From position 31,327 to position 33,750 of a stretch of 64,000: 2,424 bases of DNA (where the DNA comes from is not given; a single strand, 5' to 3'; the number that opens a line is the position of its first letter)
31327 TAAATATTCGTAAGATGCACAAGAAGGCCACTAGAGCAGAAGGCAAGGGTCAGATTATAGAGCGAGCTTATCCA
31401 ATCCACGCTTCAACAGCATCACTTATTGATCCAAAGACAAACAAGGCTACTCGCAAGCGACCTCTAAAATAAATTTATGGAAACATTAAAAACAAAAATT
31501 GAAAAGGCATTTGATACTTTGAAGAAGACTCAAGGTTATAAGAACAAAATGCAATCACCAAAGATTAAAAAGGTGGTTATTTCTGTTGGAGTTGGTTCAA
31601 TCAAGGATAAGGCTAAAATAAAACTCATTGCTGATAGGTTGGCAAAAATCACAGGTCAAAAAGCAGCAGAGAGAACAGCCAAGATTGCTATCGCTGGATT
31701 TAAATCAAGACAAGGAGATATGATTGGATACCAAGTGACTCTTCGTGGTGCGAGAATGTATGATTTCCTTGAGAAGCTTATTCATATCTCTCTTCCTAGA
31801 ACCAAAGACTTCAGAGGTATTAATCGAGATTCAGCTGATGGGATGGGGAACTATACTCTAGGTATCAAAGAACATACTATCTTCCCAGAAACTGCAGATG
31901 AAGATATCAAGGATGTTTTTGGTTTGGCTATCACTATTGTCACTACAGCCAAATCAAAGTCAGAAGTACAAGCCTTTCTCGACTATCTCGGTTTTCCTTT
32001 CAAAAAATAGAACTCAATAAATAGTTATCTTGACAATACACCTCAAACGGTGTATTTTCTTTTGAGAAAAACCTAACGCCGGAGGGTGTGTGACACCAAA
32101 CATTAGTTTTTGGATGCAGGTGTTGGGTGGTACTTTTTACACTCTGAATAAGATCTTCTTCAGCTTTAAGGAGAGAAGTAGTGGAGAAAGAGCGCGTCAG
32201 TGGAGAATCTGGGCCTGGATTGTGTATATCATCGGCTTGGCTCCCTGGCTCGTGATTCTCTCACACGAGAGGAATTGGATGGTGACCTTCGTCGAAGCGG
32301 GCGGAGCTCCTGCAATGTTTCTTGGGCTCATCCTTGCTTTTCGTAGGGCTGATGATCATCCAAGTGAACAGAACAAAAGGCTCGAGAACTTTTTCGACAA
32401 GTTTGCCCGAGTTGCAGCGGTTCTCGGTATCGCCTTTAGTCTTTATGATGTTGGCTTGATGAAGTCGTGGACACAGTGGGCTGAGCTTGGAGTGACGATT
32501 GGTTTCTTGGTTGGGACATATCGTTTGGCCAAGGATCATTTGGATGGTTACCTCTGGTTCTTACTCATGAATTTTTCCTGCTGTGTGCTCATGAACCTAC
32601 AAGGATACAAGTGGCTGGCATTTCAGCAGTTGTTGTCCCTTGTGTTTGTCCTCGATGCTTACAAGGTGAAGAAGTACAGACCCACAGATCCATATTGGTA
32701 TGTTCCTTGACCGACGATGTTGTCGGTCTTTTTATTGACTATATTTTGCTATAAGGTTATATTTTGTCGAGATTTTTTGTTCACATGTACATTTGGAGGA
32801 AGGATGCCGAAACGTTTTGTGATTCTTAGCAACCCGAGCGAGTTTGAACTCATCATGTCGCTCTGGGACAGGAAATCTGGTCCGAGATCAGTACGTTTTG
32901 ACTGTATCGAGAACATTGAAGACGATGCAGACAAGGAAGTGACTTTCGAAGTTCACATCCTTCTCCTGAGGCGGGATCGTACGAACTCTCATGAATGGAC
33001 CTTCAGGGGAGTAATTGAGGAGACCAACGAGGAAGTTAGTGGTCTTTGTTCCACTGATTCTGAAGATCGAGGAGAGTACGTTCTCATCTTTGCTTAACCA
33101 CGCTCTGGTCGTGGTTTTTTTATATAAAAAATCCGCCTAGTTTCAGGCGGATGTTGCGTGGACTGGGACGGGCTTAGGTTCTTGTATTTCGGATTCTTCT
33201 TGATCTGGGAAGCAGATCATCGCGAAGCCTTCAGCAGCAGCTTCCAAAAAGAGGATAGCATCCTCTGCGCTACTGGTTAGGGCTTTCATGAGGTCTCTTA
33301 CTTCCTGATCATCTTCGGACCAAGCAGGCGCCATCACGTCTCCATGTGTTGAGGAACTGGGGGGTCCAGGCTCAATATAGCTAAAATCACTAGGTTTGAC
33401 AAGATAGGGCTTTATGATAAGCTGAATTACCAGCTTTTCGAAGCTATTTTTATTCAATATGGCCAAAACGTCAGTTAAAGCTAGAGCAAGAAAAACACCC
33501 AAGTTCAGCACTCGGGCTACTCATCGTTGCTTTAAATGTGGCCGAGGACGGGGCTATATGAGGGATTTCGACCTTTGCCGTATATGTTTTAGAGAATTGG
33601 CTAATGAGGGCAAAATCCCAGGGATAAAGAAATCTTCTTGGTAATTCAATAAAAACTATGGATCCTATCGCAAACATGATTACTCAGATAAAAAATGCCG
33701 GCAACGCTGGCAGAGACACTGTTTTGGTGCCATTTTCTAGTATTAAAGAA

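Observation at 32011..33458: Three cassette genes wedged between rplE and rpsN with palindromic operator-like dyads on the first promoter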

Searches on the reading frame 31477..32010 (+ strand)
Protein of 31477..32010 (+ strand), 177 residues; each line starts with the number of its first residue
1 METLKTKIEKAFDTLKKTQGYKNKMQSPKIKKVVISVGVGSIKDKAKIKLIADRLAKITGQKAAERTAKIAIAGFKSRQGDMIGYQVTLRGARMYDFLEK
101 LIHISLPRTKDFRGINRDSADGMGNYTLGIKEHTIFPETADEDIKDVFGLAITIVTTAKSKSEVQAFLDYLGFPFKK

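Call 6: search_protein_families(library=pfam, proteins=[window:31477-32010:+], max_evalue=1)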
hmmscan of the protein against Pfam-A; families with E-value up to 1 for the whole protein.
window:31477-32010:+ (177 aa): 2 families
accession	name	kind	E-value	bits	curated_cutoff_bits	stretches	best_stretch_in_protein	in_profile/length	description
PF00673.26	Ribosomal_L5_C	-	6.8e-32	109.9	27.8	1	83-175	2-94/94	ribosomal L5P family C-terminus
PF00281.24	Ribosomal_L5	-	8.8e-14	52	34.9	1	23-78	1-57/57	Ribosomal protein L5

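Call 17: find_related_loci(query=window:31477-32010:+, collection=genome_contigs, flank=6000)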
Query window:31477-32010:+ (177 aa) in genome_contigs; peptide patterns used: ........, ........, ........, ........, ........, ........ (x = any residue, [..] = any of these).
600 stretches matched a pattern (row limit reached: there are more); 544 encode a relative of the query (tblastn E <= 1e-3); the best 80 are kept; 80 distinct loci.
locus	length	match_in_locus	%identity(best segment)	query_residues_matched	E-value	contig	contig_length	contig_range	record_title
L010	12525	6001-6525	81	1-175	6e-95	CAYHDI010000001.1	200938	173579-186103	MAG TPA_asm: uncultured Candidatus Saccharibacteria bacterium isolate ERP119705_co10_3 genome assembly, contig: NODE_13_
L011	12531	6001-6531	70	1-177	2e-84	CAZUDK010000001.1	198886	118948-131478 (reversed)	MAG TPA_asm: uncultured Candidatus Saccharibacteria bacterium isolate SRP263527_co2_167 genome assembly, contig: NODE_28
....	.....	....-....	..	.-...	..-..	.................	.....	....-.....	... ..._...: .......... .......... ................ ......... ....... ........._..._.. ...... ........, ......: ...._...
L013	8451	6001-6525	70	3-177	2e-81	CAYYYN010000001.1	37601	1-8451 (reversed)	MAG TPA_asm: uncultured Candidatus Saccharibacteria bacterium isolate binchicken_co227_228 genome assembly, contig: NODE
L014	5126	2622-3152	69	1-177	6e-81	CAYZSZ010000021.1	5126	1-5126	MAG TPA_asm: uncultured Candidatus Saccharibacteria bacterium isolate SRP133034_co1_256 genome assembly, contig: NODE_13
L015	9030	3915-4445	71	1-177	1e-80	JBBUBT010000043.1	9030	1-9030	MAG: Patescibacteria group bacterium isolate H43-bin122_1 H43_bin122_1_000000000043, whole genome shotgun sequence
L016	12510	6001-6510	71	1-177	4e-80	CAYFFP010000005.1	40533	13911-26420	MAG TPA_asm: uncultured Candidatus Saccharibacteria bacterium isolate ERP013524_co1_51 genome assembly, contig: NODE_158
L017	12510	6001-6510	77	1-177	1e-79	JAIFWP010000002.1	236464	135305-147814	MAG: Candidatus Parcubacteria bacterium isolate viral-cat_52_19 PAFVLPS_2018_scaffold_420, whole genome shotgun sequence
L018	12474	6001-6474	73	20-177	2e-79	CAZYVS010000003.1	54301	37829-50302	MAG TPA_asm: uncultured Candidatus Saccharibacteria bacterium isolate binchicken_co134_142 genome assembly, contig: NODE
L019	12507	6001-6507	69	9-177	4e-79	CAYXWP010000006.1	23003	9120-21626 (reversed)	MAG TPA_asm: uncultured Candidatus Saccharibacteria bacterium isolate SRP062349_co2_4 genome assembly, contig: NODE_1207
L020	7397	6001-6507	69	9-177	6e-79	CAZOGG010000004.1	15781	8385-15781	MAG TPA_asm: uncultured Candidatus Saccharibacteria bacterium isolate SRP286056_co3_452 genome assembly, contig: NODE_38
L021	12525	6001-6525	68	1-175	4e-79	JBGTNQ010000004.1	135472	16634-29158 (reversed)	MAG: Candidatus Paceibacteria bacterium isolate JTS-RE391 k141_2236926, whole genome shotgun sequence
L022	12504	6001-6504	74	14-177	4e-79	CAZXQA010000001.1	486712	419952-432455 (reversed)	MAG TPA_asm: uncultured Candidatus Saccharibacteria bacterium isolate SRP292972_co1_93 genome assembly, contig: NODE_24_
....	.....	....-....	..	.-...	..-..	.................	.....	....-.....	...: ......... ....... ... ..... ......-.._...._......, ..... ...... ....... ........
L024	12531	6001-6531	65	1-177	3e-78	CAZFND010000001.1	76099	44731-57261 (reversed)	MAG TPA_asm: uncultured Candidatus Saccharibacteria bacterium isolate SRP292972_co1_21 genome assembly, contig: NODE_268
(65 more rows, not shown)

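Call 52: search_protein_families(library=pfam, alignment_id=A2, max_evalue=0.0001)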
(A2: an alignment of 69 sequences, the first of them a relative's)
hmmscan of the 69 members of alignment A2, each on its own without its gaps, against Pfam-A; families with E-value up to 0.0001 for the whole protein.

A. member 1, L010:6549-7073:+ (174 aa): 0 families

B. families by the number of members that match (of 69 scanned): 21 families
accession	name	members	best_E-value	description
PF20803.2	PaaX_M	2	2.3e-20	PaaX protein central Cas2-like domain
PF08281.18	Sigma70_r4_2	2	2.1e-11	Sigma-70, region 4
PF04480.18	DUF559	1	3.2e-36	Protein of unknown function (DUF559)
PF00480.26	ROK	1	1.2e-33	ROK family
PF08719.17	NADAR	1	6.9e-29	NADAR domain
PF00078.32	RVT_1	1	4.1e-26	Reverse transcriptase (RNA-dependent DNA polymerase)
PF00196.25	GerE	1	5.2e-16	Bacterial regulatory proteins, luxR family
PF18676.6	MBG_2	1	4.7e-15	MBG domain (YGX type)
PF22296.2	bAvd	1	6.2e-14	bAvd-like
PF02450.21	LCAT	1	6.4e-14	Lecithin:cholesterol acyltransferase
PF04542.20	Sigma70_r2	1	2.4e-11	Sigma-70 region 2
PF04545.22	Sigma70_r4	1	3e-09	Sigma-70, region 4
PF02195.25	ParB_N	1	3.1e-07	ParB N-terminal domain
PF18741.7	MTES_1575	1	2.2e-06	REase_MTES_1575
PF10097.14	DUF2335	1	2.4e-06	Predicted membrane protein (DUF2335)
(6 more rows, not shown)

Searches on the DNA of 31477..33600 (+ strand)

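Call 15: search_rna_families(source=window, start=31900, end=33600, threshold=evalue, max_evalue=5)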
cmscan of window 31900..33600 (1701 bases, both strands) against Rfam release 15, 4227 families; matches with E-value up to 5: 4.
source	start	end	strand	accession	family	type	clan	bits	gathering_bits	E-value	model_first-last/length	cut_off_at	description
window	32665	32735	+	RF00111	SdsR_RyeB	Gene; sRNA;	CL00105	18.7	38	3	1-100/100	no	SdsR_RyeB RNA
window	33223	33293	+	RF02275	Hammerhead_HH9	Gene; ribozyme;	CL00010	15.4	52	2.4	1-77/77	no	Hammerhead ribozyme HH9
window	33032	33151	+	RF02634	EF3314_EF3315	Gene; sRNA;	-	14.6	100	2.3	1-141/141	no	Enterococcus sRNA EF3314_EF3315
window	33318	33376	-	RF01734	Fluoride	Cis-reg; riboswitch;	-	12.6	34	3.3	1-64/64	no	Fluoride riboswitch aptamer (crcB RNA motif)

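Call 34: search_rna_families(sources=[L117, L107, L114, L129, L104, L131, L133, L134, L122, L105, L173, L101, L108, L111, L119, L123, L142, L115, L110, L143], threshold=gathering)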
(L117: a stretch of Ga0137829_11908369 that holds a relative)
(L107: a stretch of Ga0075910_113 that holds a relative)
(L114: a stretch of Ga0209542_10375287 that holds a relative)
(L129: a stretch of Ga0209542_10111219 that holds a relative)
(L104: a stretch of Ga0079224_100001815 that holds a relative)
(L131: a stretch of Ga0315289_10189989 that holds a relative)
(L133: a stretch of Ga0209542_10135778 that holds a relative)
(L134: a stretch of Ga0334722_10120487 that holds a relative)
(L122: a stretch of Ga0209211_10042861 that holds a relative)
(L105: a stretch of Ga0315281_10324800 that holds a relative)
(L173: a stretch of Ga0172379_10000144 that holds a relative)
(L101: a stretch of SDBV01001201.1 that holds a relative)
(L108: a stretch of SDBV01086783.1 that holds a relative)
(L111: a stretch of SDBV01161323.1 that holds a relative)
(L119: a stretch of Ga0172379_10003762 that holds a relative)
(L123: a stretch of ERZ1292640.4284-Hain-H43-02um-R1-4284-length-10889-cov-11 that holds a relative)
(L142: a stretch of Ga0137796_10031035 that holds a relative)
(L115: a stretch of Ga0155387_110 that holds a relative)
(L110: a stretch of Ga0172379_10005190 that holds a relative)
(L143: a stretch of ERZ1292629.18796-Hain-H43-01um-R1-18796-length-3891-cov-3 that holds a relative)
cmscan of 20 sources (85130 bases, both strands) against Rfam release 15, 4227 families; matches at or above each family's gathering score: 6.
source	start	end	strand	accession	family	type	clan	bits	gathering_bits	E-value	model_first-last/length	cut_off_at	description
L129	2712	2919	-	RF00177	SSU_rRNA_bacteria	Gene; rRNA;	CL00111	145.1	50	1e-41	1237-1533/1533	5'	Bacterial small subunit ribosomal RNA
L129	187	258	+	RF00005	tRNA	Gene; tRNA;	CL00001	77.7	29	3.2e-15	1-71/71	no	tRNA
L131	1506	1577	+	RF00005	tRNA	Gene; tRNA;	CL00001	68.3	29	1.2e-12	1-71/71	no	tRNA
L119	110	193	-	RF00005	tRNA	Gene; tRNA;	CL00001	62.2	29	5.7e-11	1-71/71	no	tRNA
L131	1115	1186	+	RF00005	tRNA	Gene; tRNA;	CL00001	61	29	1.2e-10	1-71/71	no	tRNA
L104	3698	3769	+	RF00005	tRNA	Gene; tRNA;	CL00001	59.3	29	3.8e-10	1-71/71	no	tRNA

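Call 79: search_rna_families(source=L048, start=3900, end=4100, threshold=evalue, max_evalue=10, show_alignments=2)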
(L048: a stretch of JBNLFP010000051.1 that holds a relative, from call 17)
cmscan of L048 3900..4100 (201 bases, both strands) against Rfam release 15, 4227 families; matches with E-value up to 10: 1.
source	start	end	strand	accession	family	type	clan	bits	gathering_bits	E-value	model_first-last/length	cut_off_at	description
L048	3937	3973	+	RF01906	HOTAIR_3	Gene; lncRNA;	-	15.8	80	0.16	62-98/98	no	HOTAIR conserved region 3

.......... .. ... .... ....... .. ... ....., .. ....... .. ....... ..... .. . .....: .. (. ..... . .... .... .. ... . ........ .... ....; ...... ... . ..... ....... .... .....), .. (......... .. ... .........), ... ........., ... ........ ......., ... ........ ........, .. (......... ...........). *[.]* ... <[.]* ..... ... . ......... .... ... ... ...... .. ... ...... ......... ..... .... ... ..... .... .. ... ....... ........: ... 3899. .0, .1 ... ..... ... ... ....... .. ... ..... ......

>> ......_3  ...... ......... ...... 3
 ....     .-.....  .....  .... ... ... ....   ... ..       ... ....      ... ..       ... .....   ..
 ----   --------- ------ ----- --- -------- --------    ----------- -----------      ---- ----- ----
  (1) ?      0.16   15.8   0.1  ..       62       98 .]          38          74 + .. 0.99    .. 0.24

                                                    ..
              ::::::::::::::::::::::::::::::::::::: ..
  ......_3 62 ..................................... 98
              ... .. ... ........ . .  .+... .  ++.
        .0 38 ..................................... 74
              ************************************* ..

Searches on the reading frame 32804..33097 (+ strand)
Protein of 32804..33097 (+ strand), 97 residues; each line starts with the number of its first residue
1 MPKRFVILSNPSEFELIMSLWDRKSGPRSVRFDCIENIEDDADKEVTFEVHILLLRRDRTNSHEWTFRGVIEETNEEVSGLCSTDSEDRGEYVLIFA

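Call 6: search_protein_families(library=pfam, proteins=[window:32804-33097:+], max_evalue=1)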
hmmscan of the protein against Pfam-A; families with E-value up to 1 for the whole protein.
window:32804-33097:+ (97 aa): 0 families

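Call 23: find_homologous_proteins(query=window:32804-33097:+, max_evalue=0.01)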
Query window:32804-33097:+ (97 aa): 1 proteins with E <= 0.01 among 1 candidates.
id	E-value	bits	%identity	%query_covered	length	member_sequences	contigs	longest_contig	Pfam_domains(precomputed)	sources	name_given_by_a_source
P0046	3.3e-57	208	98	100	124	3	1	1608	-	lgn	-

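Call 25: find_encoding_contigs(protein=P0046, flank=5000, max_places=6)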
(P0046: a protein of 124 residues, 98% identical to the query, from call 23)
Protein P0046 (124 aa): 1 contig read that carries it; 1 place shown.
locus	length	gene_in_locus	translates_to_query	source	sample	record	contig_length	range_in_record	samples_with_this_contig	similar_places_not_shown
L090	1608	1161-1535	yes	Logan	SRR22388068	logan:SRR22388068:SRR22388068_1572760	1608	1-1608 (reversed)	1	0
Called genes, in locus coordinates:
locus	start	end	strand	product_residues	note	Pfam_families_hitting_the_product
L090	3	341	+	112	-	?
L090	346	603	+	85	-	PF00467:KOW, PF17136:ribosomal_L24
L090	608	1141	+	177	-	PF00281:Ribosomal_L5, PF00673:Ribosomal_L5_C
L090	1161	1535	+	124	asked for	-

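Call 53: search_protein_representatives(protein=window:32804-33097:+)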
Query: 97 residues. Proteins with E-value up to 0.001 (for the whole library): 2; up to 1e-10: 1; up to 1e-30: 1. The best 2 are listed.
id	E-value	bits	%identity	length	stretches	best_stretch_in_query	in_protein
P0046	1.0e-57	208.1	98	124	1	1-97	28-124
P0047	4.4e-04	36.3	33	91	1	6-94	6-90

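Call 65: find_encoding_contigs(protein=P0047, flank=4000, max_places=3)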
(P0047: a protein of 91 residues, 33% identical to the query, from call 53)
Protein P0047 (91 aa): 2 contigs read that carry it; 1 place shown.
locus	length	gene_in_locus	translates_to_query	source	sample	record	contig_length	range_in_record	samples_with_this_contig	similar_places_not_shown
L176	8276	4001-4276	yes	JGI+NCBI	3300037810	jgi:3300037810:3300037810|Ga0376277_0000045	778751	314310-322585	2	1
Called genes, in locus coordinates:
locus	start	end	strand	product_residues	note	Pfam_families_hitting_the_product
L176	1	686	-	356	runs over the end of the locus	-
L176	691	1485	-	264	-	-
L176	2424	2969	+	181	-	PF05198:IF3_N, PF00707:IF3_C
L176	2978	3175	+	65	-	PF01632:Ribosomal_L35p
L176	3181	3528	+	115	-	PF00453:Ribosomal_L20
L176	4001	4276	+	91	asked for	-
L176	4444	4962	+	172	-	-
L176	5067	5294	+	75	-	PF03831:YjdM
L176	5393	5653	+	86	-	PF03083:MtN3_slv, PF04193:PQ-loop (weak)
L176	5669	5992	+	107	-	PF00581:Rhodanese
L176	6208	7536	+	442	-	PF18911:PKD_4 (faint), PF22352:K319L-like_PKD (weak)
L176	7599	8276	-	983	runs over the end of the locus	PF01326:PPDK_N, PF00391:PEP-utilizers, PF02896:PEP-utilizers_C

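Call 68: search_protein_families(library=phrogs, proteins=[window:32804-33097:+, P0047], max_evalue=0.1)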
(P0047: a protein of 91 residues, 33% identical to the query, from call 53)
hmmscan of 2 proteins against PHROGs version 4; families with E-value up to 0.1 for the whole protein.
window:32804-33097:+ (97 aa): 0 families

P0047 (91 aa): 0 families

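Call 69: search_protein_families(library=padloc, proteins=[window:32804-33097:+, P0047], max_evalue=0.1)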
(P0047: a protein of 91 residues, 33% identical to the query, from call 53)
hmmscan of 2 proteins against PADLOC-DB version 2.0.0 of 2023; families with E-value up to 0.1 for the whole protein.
window:32804-33097:+ (97 aa): 0 families

P0047 (91 aa): 0 families

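Call 73: predict_structure(alignment_id=A3)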
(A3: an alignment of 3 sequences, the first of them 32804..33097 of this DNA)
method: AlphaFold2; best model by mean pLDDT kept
length: 97 residues; sequences in the alignment: 3
mean_pLDDT: 84.3   pTM: 0.74
mean pLDDT of the five models: 84.3, 82.6, 80.2, 75.2, 71.5
residues with pLDDT >= 90: 43; 70-90: 40; 50-70: 14; < 50: 0
segments of 3 or more residues with pLDDT < 50: none
pLDDT, mean of each block of 10 residues (from residue 1): 88 86 69 81 82 89 90 93 80 86
secondary structure, 60 per line:
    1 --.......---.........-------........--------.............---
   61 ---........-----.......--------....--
elements in order: E3-9 H13-21 E29-36 E45-57 E64-71 E77-83 E92-95

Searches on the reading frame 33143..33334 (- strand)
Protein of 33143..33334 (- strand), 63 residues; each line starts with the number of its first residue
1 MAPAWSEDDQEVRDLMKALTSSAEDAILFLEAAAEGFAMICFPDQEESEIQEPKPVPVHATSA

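Call 6: search_protein_families(library=pfam, proteins=[window:33143-33334:-], max_evalue=1)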
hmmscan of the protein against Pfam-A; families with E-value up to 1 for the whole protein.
window:33143-33334:- (63 aa): 0 families

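Call 24: find_homologous_proteins(query=window:33143-33334:-, max_evalue=0.01)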
Query window:33143-33334:-: 1 candidates shared short words with the query, none scored E <= 0.01.

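Call 68: search_protein_families(library=phrogs, proteins=[window:33143-33334:-], max_evalue=0.1)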
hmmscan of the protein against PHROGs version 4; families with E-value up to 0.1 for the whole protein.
window:33143-33334:- (63 aa): 0 families

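Call 69: search_protein_families(library=padloc, proteins=[window:33143-33334:-], max_evalue=0.1)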
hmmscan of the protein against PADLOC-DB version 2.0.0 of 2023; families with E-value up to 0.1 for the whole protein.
window:33143-33334:- (63 aa): 1 family
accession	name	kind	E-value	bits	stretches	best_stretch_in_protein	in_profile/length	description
PDLC01906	CARF5--CARF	-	0.029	12.1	1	9-52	140-184/246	-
